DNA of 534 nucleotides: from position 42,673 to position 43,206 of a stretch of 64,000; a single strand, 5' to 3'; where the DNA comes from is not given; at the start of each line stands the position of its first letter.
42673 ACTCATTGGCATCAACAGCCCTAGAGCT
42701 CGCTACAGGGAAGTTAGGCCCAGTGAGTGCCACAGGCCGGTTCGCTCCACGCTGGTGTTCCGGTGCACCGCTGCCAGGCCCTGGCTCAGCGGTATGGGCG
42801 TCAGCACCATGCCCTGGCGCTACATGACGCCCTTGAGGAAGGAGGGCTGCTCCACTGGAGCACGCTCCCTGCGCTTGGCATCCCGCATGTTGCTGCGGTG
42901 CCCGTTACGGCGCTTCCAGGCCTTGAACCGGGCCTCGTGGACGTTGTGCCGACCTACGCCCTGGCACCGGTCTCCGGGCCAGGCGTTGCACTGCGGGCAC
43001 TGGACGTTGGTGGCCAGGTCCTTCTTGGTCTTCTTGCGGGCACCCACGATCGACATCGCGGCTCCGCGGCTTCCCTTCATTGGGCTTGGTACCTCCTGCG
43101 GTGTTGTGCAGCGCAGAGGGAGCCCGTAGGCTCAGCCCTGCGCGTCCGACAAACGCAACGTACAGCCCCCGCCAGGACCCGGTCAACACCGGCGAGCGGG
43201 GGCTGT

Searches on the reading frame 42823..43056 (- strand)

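Call 98: search_protein_families(library=pfam, max_evalue=0.01, proteins=[window:42823-43056:-])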
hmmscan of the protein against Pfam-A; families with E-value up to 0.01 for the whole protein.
window:42823-43056:- (78 aa): 1 family
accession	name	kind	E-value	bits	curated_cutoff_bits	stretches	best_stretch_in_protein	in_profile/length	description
PF24623.2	Phage_zn_bind_8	-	2.8e-05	24.2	24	1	16-48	10-46/57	Putative DNA-binding phage zinc finger domain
